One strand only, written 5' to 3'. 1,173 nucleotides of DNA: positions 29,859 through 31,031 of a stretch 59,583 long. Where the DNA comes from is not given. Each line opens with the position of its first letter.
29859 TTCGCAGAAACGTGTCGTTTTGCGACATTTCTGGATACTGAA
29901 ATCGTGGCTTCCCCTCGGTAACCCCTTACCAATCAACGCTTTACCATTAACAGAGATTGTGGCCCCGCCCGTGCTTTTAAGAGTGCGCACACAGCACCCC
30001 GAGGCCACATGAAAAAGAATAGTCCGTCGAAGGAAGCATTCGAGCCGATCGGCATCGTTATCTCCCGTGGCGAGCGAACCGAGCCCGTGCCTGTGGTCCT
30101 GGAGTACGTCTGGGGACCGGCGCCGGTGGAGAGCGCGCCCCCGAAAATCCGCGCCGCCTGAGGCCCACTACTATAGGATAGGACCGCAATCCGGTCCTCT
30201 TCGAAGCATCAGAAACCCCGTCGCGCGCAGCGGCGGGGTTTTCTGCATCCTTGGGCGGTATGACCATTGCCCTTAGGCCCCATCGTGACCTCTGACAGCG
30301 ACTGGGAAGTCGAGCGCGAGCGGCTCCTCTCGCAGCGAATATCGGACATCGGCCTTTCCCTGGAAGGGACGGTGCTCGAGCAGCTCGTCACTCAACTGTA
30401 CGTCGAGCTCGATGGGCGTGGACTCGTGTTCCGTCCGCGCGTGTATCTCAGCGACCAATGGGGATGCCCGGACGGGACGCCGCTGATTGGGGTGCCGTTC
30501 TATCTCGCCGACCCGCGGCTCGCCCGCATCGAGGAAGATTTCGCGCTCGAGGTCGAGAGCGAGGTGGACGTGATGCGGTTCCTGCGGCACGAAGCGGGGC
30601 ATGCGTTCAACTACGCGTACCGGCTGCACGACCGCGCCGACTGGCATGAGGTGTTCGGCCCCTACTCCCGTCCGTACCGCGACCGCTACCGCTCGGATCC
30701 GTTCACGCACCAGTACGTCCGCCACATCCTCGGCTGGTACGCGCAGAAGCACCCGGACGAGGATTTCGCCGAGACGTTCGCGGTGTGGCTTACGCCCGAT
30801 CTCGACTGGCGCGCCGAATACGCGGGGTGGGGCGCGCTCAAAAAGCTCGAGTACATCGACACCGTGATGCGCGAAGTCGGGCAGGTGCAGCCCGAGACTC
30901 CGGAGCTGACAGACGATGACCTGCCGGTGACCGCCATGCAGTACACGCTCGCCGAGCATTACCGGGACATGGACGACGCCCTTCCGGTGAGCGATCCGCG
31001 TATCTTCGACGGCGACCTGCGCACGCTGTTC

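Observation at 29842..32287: Unannotated 50-aa gene upstream of a coupled metallopeptidase / ATP-grasp ligase pair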

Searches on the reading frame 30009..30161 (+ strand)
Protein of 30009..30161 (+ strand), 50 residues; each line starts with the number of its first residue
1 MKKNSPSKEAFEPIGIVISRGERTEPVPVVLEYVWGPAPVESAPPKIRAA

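Call 3: search_protein_families(library=pfam, proteins=[window:30009-30161:+], max_evalue=0.01)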
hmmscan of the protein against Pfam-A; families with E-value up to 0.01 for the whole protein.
window:30009-30161:+ (50 aa): 0 families

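Call 4: search_protein_families(library=ncbifam, proteins=[window:30009-30161:+], max_evalue=0.01)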
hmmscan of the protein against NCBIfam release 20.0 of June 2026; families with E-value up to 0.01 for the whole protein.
window:30009-30161:+ (50 aa): 0 families

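Call 8: find_homologous_proteins(query=window:30009-30158:+, max_evalue=10)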
Query seq(50 aa) (50 aa): 20 proteins with E <= 10 among 20 candidates.
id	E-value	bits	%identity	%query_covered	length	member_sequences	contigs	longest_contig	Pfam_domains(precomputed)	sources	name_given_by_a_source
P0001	4.1e-23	97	94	100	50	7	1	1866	-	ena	-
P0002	2.8e-22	94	92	100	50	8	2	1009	-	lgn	-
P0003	3.2e-18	82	78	100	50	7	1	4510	-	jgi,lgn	jgi:hypothetical protein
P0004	1.3e-17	80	80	100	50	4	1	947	-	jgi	jgi:hypothetical protein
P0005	2.7e-17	79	80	100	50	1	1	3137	-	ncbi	-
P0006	3.0e-17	79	76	100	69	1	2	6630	-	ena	-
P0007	3.4e-17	78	82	100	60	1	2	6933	-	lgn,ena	-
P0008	9.4e-17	77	80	100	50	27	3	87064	-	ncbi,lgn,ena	-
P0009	1.9e-16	76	76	100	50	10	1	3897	-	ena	-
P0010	2.3e-16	76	76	100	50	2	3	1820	-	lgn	-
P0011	2.8e-16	75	80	100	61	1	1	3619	-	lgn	-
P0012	5.5e-16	75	78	100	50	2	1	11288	-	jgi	-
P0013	5.9e-16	74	76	100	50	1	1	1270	-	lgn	-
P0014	7.9e-16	74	74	100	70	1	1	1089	-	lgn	-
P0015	1.0e-15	74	77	96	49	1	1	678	-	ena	-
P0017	9.4e-15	71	72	100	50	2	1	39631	-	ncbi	ncbi:hypothetical protein BH23GEM1_BH23GEM1_00330 [soil metagenome]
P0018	1.4e-14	70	82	100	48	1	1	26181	-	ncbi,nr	ncbi:MAG TPA: hypothetical protein VMY38_00415 [Gemmatimonadaceae bacterium]|nr:hypothetical protein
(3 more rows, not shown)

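Call 10: find_encoding_contigs(protein=P0008, flank=6000, max_places=3)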
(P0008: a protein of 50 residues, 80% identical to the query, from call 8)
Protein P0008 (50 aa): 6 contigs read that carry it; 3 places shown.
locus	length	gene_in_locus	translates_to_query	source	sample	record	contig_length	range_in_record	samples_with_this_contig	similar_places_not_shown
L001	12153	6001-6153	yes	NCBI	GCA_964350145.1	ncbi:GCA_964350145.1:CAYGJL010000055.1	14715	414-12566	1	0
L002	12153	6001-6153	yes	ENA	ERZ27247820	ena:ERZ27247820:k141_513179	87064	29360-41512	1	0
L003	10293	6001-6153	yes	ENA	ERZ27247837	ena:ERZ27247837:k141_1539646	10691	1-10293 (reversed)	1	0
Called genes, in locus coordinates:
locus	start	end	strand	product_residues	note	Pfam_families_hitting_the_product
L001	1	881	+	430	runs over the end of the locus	?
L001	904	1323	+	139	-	PF03652:RuvX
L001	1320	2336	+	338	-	PF02618:YceG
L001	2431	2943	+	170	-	PF02581:TMP-TENI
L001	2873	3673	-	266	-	PF13487:HD_5, PF01966:HD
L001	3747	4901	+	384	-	PF17785:PUA_3, PF10672:Methyltrans_SAM, PF03602:Cons_hypoth95 (weak), PF13649:Methyltransf_25 (weak), PF13847:Methyltransf_31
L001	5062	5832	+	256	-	-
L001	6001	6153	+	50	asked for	-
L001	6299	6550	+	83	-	-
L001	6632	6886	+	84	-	-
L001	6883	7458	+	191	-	-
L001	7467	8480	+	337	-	PF08240:ADH_N, PF16912:Glu_dehyd_C, PF00107:ADH_zinc_N, PF13602:ADH_zinc_N_2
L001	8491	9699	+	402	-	PF00155:Aminotran_1_2, PF01053:Cys_Met_Meta_PP (weak)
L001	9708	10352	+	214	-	-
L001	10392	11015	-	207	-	PF02245:Pur_DNA_glyco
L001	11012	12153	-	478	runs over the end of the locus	PF01936:NYN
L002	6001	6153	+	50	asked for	-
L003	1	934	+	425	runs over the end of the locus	PF07498:Rho_N, PF07497:Rho_RNA_bind, PF00006:ATP-synt_ab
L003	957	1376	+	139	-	PF03652:RuvX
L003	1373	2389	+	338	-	PF02618:YceG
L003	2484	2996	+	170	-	PF02581:TMP-TENI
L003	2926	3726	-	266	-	PF13487:HD_5, PF01966:HD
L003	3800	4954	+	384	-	PF17785:PUA_3, PF10672:Methyltrans_SAM, PF03602:Cons_hypoth95 (weak), PF13649:Methyltransf_25 (weak), PF13847:Methyltransf_31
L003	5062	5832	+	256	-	-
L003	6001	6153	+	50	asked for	-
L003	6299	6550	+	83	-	-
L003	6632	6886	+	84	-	-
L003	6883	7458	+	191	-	-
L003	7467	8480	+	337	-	PF08240:ADH_N, PF16912:Glu_dehyd_C, PF00107:ADH_zinc_N, PF13602:ADH_zinc_N_2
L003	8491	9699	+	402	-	PF00155:Aminotran_1_2, PF01053:Cys_Met_Meta_PP (weak)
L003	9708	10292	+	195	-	?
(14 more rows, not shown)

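Call 11: find_encoding_contigs(protein=P0017, flank=6000, max_places=2)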
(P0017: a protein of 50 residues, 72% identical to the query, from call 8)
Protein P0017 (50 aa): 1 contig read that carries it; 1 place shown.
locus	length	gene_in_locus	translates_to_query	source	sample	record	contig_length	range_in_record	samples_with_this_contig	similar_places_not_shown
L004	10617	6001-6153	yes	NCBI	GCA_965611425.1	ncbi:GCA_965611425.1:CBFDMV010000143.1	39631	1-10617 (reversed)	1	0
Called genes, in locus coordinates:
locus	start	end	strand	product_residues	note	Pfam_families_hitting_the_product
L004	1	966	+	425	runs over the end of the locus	PF07498:Rho_N, PF07497:Rho_RNA_bind, PF00006:ATP-synt_ab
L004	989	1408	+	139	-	PF03652:RuvX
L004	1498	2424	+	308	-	PF02618:YceG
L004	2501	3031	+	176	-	PF02581:TMP-TENI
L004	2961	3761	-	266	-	PF13487:HD_5, PF01966:HD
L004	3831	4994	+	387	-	PF17785:PUA_3, PF10672:Methyltrans_SAM, PF03602:Cons_hypoth95 (weak), PF13649:Methyltransf_25 (faint), PF13847:Methyltransf_31 (weak)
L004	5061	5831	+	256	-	-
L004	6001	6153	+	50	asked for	-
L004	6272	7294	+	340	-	PF15887:Peptidase_Mx (weak)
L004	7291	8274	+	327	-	PF02655:ATP-grasp_3, PF07478:Dala_Dala_lig_C, PF13535:ATP-grasp_4 (faint)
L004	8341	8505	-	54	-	-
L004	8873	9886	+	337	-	PF08240:ADH_N, PF16912:Glu_dehyd_C, PF00107:ADH_zinc_N, PF13602:ADH_zinc_N_2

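Call 12: find_encoding_contigs(protein=P0018, flank=6000, max_places=2)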
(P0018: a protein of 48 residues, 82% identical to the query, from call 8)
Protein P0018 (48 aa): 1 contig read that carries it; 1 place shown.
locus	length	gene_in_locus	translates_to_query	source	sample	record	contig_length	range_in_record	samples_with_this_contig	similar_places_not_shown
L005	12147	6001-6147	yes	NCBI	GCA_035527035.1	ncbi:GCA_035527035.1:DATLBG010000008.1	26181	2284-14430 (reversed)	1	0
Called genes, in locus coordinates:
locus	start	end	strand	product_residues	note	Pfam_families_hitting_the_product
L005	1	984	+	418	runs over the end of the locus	PF07498:Rho_N, PF07497:Rho_RNA_bind, PF00006:ATP-synt_ab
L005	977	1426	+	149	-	PF03652:RuvX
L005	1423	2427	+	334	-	PF02618:YceG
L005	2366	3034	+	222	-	PF02581:TMP-TENI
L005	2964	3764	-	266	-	PF13487:HD_5, PF01966:HD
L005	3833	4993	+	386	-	PF17785:PUA_3, PF10672:Methyltrans_SAM, PF03602:Cons_hypoth95 (weak), PF13847:Methyltransf_31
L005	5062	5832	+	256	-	-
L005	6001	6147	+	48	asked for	-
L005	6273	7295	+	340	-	PF15887:Peptidase_Mx (weak)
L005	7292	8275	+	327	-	PF02655:ATP-grasp_3, PF02786:CPSase_L_D2 (faint), PF07478:Dala_Dala_lig_C, PF13535:ATP-grasp_4 (faint)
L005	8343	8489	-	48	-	-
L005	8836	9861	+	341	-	PF08240:ADH_N, PF16912:Glu_dehyd_C, PF00107:ADH_zinc_N, PF13602:ADH_zinc_N_2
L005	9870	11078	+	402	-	PF00155:Aminotran_1_2, PF01053:Cys_Met_Meta_PP (weak)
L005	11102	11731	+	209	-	-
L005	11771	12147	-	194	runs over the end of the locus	PF02245:Pur_DNA_glyco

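Call 22: search_protein_representatives(alignment_id=A1)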
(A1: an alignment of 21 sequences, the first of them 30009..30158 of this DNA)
Query: 21 sequences, 50 profile positions. Proteins with E-value up to 0.001 (for the whole library): 218; up to 1e-10: 16; up to 1e-30: 0. The best 150 are listed.
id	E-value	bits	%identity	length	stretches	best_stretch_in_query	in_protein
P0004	6.0e-28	112.3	-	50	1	1-50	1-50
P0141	5.1e-14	67.6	-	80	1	4-46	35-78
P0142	1.8e-13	65.9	-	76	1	1-50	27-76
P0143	1.7e-12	62.8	-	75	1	1-50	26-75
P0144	2.8e-12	62.1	-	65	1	1-50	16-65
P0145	3.0e-12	62.0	-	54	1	1-40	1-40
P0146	3.4e-12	61.8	-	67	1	1-44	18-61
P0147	8.0e-12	60.6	-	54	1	7-49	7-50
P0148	1.2e-11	60.1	-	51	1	2-43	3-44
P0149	2.3e-11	59.1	-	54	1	6-50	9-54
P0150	2.5e-11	59.0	-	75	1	1-50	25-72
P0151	3.1e-11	58.8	-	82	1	4-50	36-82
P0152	3.2e-11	58.7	-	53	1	5-50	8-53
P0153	3.5e-11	58.6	-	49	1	1-46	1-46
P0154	9.6e-11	57.2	-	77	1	9-39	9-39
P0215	9.1e-08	47.6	-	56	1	1-49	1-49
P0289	1.1e-05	41.0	-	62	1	11-45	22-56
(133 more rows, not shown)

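Call 47: find_encoding_contigs(protein=P0215, flank=5000, max_places=2)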
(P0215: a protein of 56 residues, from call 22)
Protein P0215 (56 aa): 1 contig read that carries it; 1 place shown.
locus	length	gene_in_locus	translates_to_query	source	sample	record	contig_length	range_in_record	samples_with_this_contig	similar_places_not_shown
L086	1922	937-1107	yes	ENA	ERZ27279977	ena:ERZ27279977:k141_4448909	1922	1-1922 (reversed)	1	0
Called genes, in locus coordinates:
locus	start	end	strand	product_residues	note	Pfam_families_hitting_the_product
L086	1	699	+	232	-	?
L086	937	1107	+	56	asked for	-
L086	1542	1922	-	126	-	?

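Call 48: find_encoding_contigs(protein=P0289, flank=5000, max_places=2)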
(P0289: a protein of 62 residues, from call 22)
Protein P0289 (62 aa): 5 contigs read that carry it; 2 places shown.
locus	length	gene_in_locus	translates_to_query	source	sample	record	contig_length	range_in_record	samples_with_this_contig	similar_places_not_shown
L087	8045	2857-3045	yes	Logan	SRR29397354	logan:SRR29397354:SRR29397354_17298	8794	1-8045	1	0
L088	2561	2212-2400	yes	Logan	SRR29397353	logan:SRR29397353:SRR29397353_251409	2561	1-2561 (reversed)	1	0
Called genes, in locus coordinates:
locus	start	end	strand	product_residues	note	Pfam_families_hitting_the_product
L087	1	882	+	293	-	?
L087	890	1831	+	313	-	PF01545:Cation_efflux, PF16916:ZT_dimer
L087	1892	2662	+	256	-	-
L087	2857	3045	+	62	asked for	-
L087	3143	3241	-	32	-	-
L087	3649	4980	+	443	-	PF01134:GIDA (faint), PF01266:DAO (weak), PF01593:Amino_oxidase, PF03486:HI0933_like (faint), PF07992:Pyr_redox_2 (faint), PF12831:FAD_oxidored (weak), PF13450:NAD_binding_8, PF13454:NAD_binding_9 (weak)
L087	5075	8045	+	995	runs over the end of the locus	PF13510:Fer2_4, PF12838:Fer4_7 (weak), PF22117:Fer4_Nqo3, PF04879:Molybdop_Fe4S4, PF00384:Molybdopterin, PF01568:Molydop_binding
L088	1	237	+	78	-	?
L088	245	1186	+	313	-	PF01545:Cation_efflux, PF16916:ZT_dimer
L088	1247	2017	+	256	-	-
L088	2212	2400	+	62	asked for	-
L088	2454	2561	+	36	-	?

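Call 62: find_related_loci(query=A4, collection=metagenome_contigs, flank=4000)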
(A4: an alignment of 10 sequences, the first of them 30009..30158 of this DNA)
Query A4 (50 aa) in metagenome_contigs; peptide patterns used: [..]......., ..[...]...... (x = any residue, [..] = any of these).
470 stretches matched a pattern; 416 encode a relative of the query (tblastn E <= 1e-3); the best 80 are kept; 80 distinct loci.
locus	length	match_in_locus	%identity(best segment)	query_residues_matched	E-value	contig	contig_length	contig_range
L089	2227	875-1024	80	1-50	2e-23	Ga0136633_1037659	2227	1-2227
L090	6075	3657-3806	68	1-50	2e-19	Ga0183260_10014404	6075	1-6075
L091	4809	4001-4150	66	1-50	3e-19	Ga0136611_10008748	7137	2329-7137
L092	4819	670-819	64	1-50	7e-17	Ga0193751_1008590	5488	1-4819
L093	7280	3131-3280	58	1-50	1e-14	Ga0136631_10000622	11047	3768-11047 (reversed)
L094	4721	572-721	58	1-50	3e-14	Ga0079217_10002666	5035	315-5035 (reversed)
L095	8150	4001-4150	58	1-50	4e-14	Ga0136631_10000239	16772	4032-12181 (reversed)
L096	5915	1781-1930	58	1-50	8e-14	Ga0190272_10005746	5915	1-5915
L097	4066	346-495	56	1-50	1e-13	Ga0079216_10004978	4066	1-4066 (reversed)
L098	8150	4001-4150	52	1-50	1e-13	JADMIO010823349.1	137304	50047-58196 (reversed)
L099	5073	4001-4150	52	1-50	9e-14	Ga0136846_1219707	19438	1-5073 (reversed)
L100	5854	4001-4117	59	1-39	2e-13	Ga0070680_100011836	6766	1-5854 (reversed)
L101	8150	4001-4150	50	1-50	4e-13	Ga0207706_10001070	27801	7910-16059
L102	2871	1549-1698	52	1-50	4e-13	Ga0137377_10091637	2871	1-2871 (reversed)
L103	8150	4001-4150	54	1-50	4e-13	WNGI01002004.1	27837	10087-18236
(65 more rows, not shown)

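Call 72: predict_structure(alignment_id=A3)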
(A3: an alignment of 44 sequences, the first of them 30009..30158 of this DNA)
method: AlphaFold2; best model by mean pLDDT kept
length: 50 residues; sequences in the alignment: 44
mean_pLDDT: 74.9   pTM: 0.22
mean pLDDT of the five models: 74.9, 73.8, 73.6, 73.0, 71.0
residues with pLDDT >= 90: 6; 70-90: 28; 50-70: 14; < 50: 2
segments of 3 or more residues with pLDDT < 50: none
pLDDT, mean of each block of 10 residues (from residue 1): 60 71 84 88 73
secondary structure: DSSP gave nothing for this model
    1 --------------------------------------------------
elements in order:

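Call 76: search_solved_structures(query=A3, max_evalue=10)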
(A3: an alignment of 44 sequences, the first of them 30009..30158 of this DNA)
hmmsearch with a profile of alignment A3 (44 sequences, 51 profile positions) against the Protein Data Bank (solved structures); distinct sequences matched with E-value up to 10: 1.
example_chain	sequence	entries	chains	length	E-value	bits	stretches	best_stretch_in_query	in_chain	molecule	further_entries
8txn_A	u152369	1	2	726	0.96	12.4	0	15-32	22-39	Collagen alpha-1(IV) chain, Collagen IV - chain Viking, Collagen alpha-1(IV) chain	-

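Call 82: search_protein_families(library=padloc, proteins=[window:30009-30158:+], max_evalue=0.01)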
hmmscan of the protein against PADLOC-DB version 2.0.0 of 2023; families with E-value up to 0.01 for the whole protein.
window:30009-30158:+ (50 aa): 0 families

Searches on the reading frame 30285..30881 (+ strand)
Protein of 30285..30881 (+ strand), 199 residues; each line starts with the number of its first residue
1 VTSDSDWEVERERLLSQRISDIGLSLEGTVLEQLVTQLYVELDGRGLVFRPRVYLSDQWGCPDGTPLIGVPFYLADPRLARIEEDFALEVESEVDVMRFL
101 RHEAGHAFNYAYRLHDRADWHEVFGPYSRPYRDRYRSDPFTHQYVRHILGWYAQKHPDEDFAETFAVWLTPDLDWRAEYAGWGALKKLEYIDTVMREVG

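Call 73: search_protein_families(library=pfam, proteins=[window:30285-30881:+], max_evalue=10)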
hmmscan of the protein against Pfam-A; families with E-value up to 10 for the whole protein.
seq(199 aa): 3 families
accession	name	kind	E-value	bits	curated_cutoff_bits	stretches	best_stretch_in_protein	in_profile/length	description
PF15887.11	Peptidase_Mx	-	1.9e-06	28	27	1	98-169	88-164/236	Putative zinc-binding metallo-peptidase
PF25636.1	PBCV1_P7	-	0.018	15.3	30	1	49-65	3-19/38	PBCV-1 P7 disulphide-bonded subdomain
PF15890.11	Peptidase_Mx1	-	0.023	14.5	25.6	1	112-172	134-196/240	Putative zinc-binding metallo-peptidase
